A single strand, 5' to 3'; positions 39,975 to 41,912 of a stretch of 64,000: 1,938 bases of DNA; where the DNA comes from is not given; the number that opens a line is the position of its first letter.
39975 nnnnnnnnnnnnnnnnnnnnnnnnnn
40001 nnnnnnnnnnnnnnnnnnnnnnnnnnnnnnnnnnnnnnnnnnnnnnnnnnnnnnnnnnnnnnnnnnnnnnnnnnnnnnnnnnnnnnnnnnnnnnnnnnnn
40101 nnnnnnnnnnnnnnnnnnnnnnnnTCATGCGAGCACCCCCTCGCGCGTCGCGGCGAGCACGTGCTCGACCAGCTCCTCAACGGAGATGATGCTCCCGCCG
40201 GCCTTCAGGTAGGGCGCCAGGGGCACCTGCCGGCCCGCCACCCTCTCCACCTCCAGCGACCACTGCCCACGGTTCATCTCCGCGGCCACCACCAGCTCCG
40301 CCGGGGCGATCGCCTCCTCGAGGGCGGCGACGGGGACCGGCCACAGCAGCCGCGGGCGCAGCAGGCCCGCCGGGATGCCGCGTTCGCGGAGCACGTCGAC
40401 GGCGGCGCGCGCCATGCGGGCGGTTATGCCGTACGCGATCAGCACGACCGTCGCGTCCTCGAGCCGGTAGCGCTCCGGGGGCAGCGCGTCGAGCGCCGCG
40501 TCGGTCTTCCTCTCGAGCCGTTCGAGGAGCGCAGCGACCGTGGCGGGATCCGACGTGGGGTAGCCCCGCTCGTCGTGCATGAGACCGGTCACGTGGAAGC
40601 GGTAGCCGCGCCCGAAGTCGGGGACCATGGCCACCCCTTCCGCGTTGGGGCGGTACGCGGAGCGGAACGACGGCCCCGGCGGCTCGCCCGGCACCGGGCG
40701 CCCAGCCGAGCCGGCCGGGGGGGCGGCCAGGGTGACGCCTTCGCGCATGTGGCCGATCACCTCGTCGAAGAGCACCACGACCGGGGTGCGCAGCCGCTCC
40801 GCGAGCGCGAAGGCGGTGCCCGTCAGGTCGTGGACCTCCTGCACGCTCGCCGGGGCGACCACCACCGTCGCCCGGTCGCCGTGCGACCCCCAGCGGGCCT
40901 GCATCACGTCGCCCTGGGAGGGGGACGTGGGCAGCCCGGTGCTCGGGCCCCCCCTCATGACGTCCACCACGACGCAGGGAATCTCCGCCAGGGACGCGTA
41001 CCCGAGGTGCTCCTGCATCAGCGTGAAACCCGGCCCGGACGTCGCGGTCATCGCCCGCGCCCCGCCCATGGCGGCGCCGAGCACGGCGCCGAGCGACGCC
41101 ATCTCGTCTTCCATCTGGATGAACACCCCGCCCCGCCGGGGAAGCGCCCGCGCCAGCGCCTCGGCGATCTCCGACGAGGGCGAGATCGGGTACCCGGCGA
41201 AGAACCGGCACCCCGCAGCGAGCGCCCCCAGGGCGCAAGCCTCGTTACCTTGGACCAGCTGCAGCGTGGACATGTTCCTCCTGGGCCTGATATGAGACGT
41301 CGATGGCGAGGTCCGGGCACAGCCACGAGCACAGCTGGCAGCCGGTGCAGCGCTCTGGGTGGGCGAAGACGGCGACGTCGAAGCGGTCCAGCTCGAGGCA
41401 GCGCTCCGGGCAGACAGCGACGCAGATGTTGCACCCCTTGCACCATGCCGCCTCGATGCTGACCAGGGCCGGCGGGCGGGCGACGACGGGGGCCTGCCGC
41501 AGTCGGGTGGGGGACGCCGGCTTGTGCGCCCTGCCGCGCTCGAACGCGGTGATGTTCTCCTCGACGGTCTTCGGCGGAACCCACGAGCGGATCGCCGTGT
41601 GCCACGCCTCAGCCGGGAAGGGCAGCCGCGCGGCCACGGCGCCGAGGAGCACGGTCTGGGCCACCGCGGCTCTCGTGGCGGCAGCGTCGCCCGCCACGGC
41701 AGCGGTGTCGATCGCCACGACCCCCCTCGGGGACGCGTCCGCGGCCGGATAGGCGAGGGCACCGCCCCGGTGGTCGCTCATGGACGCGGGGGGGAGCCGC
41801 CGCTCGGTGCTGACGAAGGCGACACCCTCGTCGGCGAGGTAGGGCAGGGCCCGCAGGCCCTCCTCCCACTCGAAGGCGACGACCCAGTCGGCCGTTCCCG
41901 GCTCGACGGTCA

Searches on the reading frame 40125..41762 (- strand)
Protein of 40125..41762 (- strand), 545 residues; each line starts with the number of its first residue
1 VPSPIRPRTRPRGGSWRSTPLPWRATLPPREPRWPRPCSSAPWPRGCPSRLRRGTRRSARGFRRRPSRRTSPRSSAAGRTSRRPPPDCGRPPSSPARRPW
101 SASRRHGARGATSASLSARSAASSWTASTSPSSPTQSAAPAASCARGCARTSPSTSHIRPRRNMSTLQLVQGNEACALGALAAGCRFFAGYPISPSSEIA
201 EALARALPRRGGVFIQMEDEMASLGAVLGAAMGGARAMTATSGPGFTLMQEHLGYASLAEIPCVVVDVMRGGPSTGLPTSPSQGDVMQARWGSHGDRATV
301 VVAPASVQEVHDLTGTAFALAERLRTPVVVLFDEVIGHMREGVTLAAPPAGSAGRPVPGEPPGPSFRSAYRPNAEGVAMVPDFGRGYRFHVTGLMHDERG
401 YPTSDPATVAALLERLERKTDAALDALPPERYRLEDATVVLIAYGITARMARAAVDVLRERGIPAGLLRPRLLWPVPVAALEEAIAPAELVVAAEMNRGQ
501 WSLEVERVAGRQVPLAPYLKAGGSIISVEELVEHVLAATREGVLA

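Call 28: search_protein_families(library=pfam, proteins=[window:40125-41762:-], max_evalue=0.00001)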
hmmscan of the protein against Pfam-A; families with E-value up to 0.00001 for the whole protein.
window:40125-41762:- (545 aa): 2 families
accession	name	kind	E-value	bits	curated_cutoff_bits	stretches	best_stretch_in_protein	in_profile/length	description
PF01855.24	POR_N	-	2.1e-64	217.9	27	1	179-407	2-222/231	Pyruvate flavodoxin/ferredoxin oxidoreductase, thiamine diP-bdg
PF17147.9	PFOR_II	-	2.9e-18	66.6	27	1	437-530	1-101/102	Pyruvate:ferredoxin oxidoreductase core domain II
